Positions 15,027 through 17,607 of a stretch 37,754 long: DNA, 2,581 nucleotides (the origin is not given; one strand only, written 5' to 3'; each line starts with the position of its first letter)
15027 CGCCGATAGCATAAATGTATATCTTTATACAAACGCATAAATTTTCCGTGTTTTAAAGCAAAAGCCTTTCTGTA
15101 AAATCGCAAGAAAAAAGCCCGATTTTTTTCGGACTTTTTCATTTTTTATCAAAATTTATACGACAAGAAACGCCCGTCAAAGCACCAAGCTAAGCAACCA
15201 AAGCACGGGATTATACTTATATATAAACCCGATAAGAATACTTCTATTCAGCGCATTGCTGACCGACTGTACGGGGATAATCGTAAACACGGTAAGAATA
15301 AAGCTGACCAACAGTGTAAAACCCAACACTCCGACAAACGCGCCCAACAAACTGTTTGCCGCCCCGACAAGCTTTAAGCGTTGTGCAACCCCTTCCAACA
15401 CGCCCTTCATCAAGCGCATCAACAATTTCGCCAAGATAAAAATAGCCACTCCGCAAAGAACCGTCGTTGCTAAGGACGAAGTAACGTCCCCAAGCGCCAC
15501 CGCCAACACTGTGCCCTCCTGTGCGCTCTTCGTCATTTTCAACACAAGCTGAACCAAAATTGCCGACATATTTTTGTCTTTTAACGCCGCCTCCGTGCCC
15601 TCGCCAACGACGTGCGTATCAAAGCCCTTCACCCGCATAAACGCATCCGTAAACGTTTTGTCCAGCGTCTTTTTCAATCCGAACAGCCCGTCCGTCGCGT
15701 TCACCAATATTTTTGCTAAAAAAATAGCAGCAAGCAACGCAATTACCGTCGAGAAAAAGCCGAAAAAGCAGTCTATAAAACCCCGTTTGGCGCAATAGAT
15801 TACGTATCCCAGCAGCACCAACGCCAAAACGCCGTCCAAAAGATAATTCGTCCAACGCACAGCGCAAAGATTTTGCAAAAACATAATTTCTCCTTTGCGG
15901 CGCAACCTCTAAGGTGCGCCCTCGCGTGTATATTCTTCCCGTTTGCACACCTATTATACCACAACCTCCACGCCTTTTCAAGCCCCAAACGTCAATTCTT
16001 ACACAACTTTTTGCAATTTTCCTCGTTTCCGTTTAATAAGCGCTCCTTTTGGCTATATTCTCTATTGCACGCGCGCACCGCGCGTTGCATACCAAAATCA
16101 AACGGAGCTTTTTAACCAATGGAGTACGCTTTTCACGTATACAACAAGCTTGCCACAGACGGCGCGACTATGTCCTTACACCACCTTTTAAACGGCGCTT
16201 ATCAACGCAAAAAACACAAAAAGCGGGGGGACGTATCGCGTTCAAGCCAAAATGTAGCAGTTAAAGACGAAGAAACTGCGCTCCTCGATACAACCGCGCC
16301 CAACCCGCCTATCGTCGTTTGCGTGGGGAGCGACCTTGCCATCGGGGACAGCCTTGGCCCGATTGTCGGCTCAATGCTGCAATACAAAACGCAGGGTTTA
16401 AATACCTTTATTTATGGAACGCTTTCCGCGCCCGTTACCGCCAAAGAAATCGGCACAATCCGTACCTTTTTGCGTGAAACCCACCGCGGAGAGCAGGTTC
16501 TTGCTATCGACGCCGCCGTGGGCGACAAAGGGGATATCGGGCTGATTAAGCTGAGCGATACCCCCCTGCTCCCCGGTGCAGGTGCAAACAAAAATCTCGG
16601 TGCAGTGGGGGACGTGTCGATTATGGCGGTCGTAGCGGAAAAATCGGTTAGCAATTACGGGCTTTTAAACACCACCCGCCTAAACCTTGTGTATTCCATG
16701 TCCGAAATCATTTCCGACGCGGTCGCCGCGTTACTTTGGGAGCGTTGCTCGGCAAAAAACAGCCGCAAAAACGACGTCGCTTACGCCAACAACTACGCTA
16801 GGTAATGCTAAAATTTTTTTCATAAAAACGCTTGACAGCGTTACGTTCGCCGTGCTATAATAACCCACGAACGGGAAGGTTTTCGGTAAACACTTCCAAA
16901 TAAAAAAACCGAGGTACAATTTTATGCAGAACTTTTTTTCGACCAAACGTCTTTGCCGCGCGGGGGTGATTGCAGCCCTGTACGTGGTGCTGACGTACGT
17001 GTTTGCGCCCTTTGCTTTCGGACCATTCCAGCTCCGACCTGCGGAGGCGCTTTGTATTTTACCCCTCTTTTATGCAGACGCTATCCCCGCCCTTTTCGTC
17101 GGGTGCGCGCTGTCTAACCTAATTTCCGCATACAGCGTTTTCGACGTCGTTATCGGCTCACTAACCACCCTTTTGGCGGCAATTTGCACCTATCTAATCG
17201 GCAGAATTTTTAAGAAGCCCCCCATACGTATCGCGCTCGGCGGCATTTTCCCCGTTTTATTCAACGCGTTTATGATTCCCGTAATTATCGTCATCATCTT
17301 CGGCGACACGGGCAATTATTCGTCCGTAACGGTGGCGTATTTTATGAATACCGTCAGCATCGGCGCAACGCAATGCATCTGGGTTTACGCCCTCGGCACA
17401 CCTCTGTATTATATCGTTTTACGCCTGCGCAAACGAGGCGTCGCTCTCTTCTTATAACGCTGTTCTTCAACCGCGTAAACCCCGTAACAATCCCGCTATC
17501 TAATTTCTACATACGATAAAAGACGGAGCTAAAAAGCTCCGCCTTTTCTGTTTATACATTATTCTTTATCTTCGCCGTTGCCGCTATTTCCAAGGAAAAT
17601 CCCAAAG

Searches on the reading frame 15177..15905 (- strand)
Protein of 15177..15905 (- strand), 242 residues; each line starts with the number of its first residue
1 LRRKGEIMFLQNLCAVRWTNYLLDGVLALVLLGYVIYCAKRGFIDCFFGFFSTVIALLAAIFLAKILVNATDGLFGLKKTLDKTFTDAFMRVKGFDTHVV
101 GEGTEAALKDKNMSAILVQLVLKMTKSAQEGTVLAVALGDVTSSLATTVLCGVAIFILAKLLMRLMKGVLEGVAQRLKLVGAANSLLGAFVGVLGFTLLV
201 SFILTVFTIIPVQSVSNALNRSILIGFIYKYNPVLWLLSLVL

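Call 7: search_protein_families(library=ncbifam, proteins=[window:15177-15905:-])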
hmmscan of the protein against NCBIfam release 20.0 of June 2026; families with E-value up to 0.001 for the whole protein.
window:15177-15905:- (242 aa): 0 families

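Call 9: search_protein_families(library=pfam, proteins=[window:15177-15905:-])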
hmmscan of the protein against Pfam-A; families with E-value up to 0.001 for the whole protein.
window:15177-15905:- (242 aa): 1 family
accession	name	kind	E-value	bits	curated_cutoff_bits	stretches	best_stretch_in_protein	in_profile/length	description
PF02674.22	Colicin_V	-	3.3e-14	53.5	29.3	2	134-230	45-141/144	Colicin V production protein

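Call 11: find_encoding_contigs(protein=window:15177-15905:-, flank=10000, max_places=6)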
Protein window:15177-15905:- (242 aa): no gene with exactly this product is on record in the collection.

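Call 12: find_related_loci(query=window:15177-15905:-, collection=genome_contigs, flank=10000)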
Query window:15177-15905:- (242 aa) in genome_contigs; peptide patterns used: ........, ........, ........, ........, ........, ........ (x = any residue, [..] = any of these).
164 stretches matched a pattern; 6 encode a relative of the query (tblastn E <= 1e-3); 6 distinct loci.
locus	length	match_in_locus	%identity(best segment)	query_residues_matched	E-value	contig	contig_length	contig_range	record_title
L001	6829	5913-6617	73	8-242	6e-112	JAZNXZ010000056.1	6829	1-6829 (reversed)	MAG: Candidatus Scatosoma sp. isolate T1900044777_TS20190243.MAGScoT_cleanbin_000075 SGB_2503_k141_354788, whole genome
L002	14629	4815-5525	72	4-240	1e-105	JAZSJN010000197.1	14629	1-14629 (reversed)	MAG: Candidatus Scatosoma sp. isolate T1900044564_TS20190030.MAGScoT_cleanbin_000062 SGB_390_k141_2661951, whole genome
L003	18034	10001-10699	39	4-234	3e-53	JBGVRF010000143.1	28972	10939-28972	MAG: Candidatus Scatosoma sp. isolate fecal_MAG_147 fecal_MAG_147_contig_0143, whole genome shotgun sequence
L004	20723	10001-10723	40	2-242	1e-48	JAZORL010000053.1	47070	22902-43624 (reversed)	MAG: Candidatus Scatosoma sp. isolate T1900045556_YK20190250.MAGScoT_cleanbin_000047 SGB_7900_k141_471108, whole genome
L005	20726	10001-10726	40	1-242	4e-47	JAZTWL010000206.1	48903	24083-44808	MAG: Candidatus Scatosoma sp. isolate T1900045333_YK20190022.MAGScoT_cleanbin_000046 SGB_6556_k141_1086518, whole genome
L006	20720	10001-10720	40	3-242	4e-47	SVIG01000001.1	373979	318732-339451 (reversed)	MAG: Clostridiales bacterium isolate SIG403 NODE_129_length_373979_cov_11.419230, whole genome shotgun sequence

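Call 24: search_protein_families(library=pfam, proteins=[L003:4469-5341:-, L003:5396-6442:-, L003:6730-8727:-, L003:6763-8712:+, L003:9875-10729:+, L003:10790-11530:+, L003:11482-12147:+, L003:12894-13436:-, L003:13966-14607:-, L003:15804-17546:-])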
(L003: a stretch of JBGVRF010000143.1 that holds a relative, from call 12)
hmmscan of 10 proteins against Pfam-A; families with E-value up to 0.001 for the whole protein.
L003:4469-5341:- (290 aa): 1 family
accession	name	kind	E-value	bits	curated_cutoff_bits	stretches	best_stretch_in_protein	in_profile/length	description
PF04468.17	PSP1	-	3e-34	117.7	27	1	62-147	1-86/86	PSP1 C-terminal conserved region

L003:5396-6442:- (348 aa): 1 family
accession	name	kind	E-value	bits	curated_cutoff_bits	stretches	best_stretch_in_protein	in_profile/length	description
PF13177.12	DNA_pol3_delta2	-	1.8e-27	96.8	27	1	27-182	3-160/161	DNA polymerase III, delta subunit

L003:6730-8727:- (665 aa): 0 families

L003:6763-8712:+ (649 aa): 7 families
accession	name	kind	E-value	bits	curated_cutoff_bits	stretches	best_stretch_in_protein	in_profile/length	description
PF01434.24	Peptidase_M41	-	4.6e-65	219.5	29.9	1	415-602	1-189/191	Peptidase family M41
PF00004.35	AAA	-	2.6e-47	161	21.2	1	202-334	1-130/131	ATPase family associated with various cellular activities (AAA)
PF17862.7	AAA_lid_3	-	2e-12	46.9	27.2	1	357-395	1-39/45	AAA+ lid domain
PF06480.20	FtsH_ext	-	2.7e-07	31.2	25.5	1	8-96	2-89/103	FtsH Extracellular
PF07728.20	AAA_5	-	1.4e-06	28.8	22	1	201-273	1-81/139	AAA domain (dynein-related subfamily)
PF05496.18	RuvB_N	-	0.0001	22.6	27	1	199-269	33-95/159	Holliday junction DNA helicase RuvB P-loop domain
PF06068.19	TIP49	-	0.00068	19.3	23.8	0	201-236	52-89/347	TIP49 P-loop domain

L003:9875-10729:+ (284 aa): 1 family
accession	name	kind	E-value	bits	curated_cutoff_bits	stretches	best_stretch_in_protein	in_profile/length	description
PF02674.22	Colicin_V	-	2.2e-17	63.8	29.3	2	177-269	47-139/144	Colicin V production protein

L003:10790-11530:+ (246 aa): 1 family
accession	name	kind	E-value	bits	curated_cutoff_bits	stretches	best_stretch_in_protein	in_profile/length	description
PF06866.16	DUF1256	-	2.2e-39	135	27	1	86-225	25-163/164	Protein of unknown function (DUF1256)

L003:11482-12147:+ (221 aa): 1 family
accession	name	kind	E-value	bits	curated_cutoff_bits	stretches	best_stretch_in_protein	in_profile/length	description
PF06177.16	QueT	-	9.5e-39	133.4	33.7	1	59-215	1-140/141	QueT transporter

L003:12894-13436:- (180 aa): 1 family
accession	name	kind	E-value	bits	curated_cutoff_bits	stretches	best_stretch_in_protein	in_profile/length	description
PF05987.18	DUF898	-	6.8e-06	25.9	28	1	45-172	65-306/336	Bacterial protein of unknown function (DUF898)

L003:13966-14607:- (213 aa): 3 families
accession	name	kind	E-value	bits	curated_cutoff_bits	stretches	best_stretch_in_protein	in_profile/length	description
PF04542.20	Sigma70_r2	-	6.6e-15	55.1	24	1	35-104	1-71/71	Sigma-70 region 2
PF08281.18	Sigma70_r4_2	-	3.3e-13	49.5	25.7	1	148-199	3-54/54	Sigma-70, region 4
PF04545.22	Sigma70_r4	-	1.2e-05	25.1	24.1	1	152-194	1-43/50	Sigma-70, region 4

L003:15804-17546:- (580 aa): 3 families
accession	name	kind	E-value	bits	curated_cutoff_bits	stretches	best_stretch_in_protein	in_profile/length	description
PF05833.16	NFACT_N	-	4.6e-103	345.9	31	1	4-459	1-454/456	NFACT N-terminal and middle domains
PF05670.18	NFACT-R_1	-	1.8e-10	41.8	29.8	1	470-557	7-98/112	NFACT protein RNA binding domain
PF18297.6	NFACT-R_2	-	1.6e-08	35.1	26.9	1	472-552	8-85/104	NFACT protein RNA binding domain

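Call 71: find_homologous_proteins(query=window:15177-15905:-, max_evalue=0.00001)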
Query window:15177-15905:- (242 aa): 40 proteins with E <= 0.00001 among 6037 candidates.
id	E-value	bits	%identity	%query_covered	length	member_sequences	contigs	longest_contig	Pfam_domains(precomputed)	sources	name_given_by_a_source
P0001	2.1e-129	448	90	97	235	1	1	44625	PF02674.23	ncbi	-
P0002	3.3e-129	448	92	97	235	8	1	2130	PF02674.23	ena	-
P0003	1.1e-123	430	86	97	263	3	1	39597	PF02674.23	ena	-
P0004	5.2e-120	417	83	97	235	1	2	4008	PF02674.23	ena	-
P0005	5.6e-120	417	83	97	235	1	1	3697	PF02674.23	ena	-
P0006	3.9e-117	408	81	97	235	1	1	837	PF02674.23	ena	-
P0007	3.1e-114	399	80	97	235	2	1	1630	PF02674.23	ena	-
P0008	1.1e-112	394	77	99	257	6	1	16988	PF02674.23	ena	-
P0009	8.1e-107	374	73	97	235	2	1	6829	PF02674.23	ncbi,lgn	-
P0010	1.5e-105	370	75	97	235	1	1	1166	PF02674.23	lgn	-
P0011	4.1e-105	369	73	97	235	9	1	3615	PF02674.23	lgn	-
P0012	6.5e-105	368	71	97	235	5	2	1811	PF02674.23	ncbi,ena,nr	ncbi:MAG: CvpA family protein [Clostridia bacterium]|nr:CvpA family protein [Clostridia bacterium]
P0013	4.4e-104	365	70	99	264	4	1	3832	PF02674.23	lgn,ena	-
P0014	2.5e-101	356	70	97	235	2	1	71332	PF02674.23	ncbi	-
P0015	6.1e-100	352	72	96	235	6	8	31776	PF02674.23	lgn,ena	-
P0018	1.0e-77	279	55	99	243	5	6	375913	PF02674.23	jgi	-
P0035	5.6e-35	139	33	93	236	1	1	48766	PF02674.23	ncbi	-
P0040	9.8e-28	116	32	89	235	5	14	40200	PF02674.23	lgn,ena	-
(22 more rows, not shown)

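Call 72: find_encoding_contigs(protein=P0035, flank=10000, max_places=2)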
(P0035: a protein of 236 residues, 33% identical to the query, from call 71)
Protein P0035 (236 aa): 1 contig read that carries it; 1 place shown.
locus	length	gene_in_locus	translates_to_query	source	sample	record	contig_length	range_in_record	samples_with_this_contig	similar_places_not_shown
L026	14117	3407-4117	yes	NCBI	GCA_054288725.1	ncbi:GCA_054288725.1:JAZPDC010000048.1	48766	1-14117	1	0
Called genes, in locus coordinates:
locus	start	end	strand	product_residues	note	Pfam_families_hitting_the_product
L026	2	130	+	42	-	?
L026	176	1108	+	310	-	PF14804:Jag_N, PF13083:KH_KhpA-B, PF01424:R3H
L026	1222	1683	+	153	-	-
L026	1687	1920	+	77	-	-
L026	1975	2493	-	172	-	PF06177:QueT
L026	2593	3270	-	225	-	PF06866:DUF1256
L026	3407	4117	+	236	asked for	PF02674:Colicin_V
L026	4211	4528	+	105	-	-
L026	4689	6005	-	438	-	PF25198:Spore_GerAC_N, PF05504:Spore_GerAC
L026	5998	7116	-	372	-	PF03845:Spore_permease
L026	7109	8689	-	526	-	PF03323:GerA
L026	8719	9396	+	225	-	PF05175:MTS, PF13847:Methyltransf_31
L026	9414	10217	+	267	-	PF00590:TP_methylase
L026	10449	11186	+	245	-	PF04298:Zn_peptidase_2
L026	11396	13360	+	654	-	PF06480:FtsH_ext, PF00004:AAA, PF07728:AAA_5 (faint), PF17862:AAA_lid_3, PF01434:Peptidase_M41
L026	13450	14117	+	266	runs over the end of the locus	PF17762:HTH_ParB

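Call 73: find_encoding_contigs(protein=P0040, flank=10000, max_places=2)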
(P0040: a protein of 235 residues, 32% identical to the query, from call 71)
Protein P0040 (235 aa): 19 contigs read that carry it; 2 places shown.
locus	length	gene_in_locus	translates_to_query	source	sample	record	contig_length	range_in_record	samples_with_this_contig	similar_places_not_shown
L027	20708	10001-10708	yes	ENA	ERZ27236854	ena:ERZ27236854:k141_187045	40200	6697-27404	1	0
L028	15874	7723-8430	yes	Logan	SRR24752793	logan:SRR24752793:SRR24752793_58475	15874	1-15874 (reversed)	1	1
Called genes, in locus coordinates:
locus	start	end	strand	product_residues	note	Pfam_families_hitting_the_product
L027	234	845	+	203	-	PF06908:YpsA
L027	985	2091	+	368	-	PF00712:DNA_pol3_beta, PF02767:DNA_pol3_beta_2, PF02768:DNA_pol3_beta_3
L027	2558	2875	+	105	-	PF00825:Ribonuclease_P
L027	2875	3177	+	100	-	PF01809:YidD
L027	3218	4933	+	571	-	PF02096:60KD_IMP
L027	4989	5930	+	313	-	PF14804:Jag_N, PF13083:KH_KhpA-B, PF01424:R3H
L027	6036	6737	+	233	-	PF03193:RsgA_GTPase (faint), PF02463:SMC_N (faint), PF00005:ABC_tran, PF13304:AAA_21 (faint)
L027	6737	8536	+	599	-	PF02687:FtsX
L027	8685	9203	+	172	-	PF06177:QueT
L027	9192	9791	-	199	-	PF06866:DUF1256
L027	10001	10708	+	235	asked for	PF02674:Colicin_V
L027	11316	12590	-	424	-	PF25198:Spore_GerAC_N, PF05504:Spore_GerAC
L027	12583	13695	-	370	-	PF03845:Spore_permease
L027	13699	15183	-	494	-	PF03323:GerA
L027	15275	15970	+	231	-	PF05175:MTS, PF13847:Methyltransf_31 (weak)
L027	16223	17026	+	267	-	PF00590:TP_methylase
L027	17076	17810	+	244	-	PF04298:Zn_peptidase_2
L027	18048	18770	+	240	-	PF03009:GDPD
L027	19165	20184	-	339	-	PF00044:Gp_dh_N, PF02800:Gp_dh_C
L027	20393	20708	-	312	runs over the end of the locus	PF01116:F_bP_aldolase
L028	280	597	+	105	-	PF00825:Ribonuclease_P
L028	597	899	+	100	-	PF01809:YidD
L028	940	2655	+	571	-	PF02096:60KD_IMP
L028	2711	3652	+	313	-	PF14804:Jag_N, PF13083:KH_KhpA-B, PF01424:R3H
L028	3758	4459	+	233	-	PF02463:SMC_N (faint), PF00005:ABC_tran, PF13304:AAA_21 (faint)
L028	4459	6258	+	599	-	PF02687:FtsX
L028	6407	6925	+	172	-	PF06177:QueT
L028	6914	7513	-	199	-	PF06866:DUF1256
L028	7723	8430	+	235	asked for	PF02674:Colicin_V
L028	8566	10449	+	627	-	-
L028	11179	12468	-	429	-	PF25198:Spore_GerAC_N, PF05504:Spore_GerAC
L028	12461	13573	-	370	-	PF03845:Spore_permease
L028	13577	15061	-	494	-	PF03323:GerA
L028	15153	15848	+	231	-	PF05175:MTS, PF13847:Methyltransf_31 (weak)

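Call 74: find_encoding_contigs(protein=P0018, flank=10000, max_places=2)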
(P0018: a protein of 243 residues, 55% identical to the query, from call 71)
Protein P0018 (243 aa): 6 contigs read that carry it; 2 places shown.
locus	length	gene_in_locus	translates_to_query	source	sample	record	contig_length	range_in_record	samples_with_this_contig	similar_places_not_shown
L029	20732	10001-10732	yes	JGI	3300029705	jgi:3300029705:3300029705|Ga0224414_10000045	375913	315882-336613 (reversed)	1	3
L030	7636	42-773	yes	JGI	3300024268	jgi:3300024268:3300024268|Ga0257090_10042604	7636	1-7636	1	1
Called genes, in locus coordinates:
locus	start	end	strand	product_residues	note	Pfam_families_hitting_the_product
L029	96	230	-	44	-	PF00468:Ribosomal_L34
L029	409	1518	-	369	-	PF00712:DNA_pol3_beta, PF02767:DNA_pol3_beta_2, PF02768:DNA_pol3_beta_3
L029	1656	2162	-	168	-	PF06908:YpsA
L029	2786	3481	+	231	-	PF02527:GidB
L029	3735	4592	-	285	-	PF04468:PSP1, PF28472:PSP1_3rd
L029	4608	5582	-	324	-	PF13177:DNA_pol3_delta2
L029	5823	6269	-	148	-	-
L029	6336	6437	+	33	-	-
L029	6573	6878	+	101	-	PF00829:Ribosomal_L21p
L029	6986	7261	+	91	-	PF01016:Ribosomal_L27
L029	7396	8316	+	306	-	PF06800:Sugar_transport (faint), PF00892:EamA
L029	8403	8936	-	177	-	PF06177:QueT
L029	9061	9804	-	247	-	PF06866:DUF1256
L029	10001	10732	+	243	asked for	PF02674:Colicin_V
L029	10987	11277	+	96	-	-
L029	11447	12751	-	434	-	PF25198:Spore_GerAC_N, PF05504:Spore_GerAC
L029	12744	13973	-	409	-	PF03845:Spore_permease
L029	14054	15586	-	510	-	PF03323:GerA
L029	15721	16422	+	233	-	PF05175:MTS (weak)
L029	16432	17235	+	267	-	PF00590:TP_methylase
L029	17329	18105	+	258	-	PF04298:Zn_peptidase_2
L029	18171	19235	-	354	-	PF01381:HTH_3, PF12844:HTH_19, PF13560:HTH_31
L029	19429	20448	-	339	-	PF00044:Gp_dh_N, PF02800:Gp_dh_C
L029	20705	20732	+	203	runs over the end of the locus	-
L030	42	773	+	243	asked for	PF02674:Colicin_V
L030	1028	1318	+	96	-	-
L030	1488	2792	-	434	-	PF25198:Spore_GerAC_N, PF05504:Spore_GerAC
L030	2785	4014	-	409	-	PF03845:Spore_permease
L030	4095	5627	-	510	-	PF03323:GerA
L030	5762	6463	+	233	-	PF05175:MTS (weak)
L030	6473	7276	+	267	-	PF00590:TP_methylase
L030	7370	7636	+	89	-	?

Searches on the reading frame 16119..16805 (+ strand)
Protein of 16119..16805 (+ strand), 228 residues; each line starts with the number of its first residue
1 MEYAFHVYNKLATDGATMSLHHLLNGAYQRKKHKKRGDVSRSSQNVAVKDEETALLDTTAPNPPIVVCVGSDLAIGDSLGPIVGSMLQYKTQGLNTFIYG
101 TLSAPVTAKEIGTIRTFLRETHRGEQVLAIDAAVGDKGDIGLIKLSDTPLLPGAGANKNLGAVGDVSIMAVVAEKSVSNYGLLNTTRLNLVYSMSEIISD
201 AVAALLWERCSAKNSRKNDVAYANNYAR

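Call 7: search_protein_families(library=ncbifam, proteins=[window:16119-16805:+])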
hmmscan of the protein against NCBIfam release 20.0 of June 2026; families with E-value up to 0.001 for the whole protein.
window:16119-16805:+ (228 aa): 1 family
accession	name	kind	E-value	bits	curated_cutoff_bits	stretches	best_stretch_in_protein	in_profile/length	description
TIGR02841.1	spore_YyaC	equivalog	4.6e-33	114.3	84.9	1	65-202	4-140/140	spore protease YyaC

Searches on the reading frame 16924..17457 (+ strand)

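Call 7: search_protein_families(library=ncbifam, proteins=[window:16924-17457:+])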
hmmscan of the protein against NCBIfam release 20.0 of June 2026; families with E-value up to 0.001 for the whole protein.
window:16924-17457:+ (177 aa): 0 families

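Call 9: search_protein_families(library=pfam, proteins=[window:16924-17457:+])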
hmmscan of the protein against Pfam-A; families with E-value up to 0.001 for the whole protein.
window:16924-17457:+ (177 aa): 1 family
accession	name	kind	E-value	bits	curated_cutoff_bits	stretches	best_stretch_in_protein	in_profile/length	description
PF06177.16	QueT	-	1.5e-37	129.5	33.7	1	10-165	1-139/141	QueT transporter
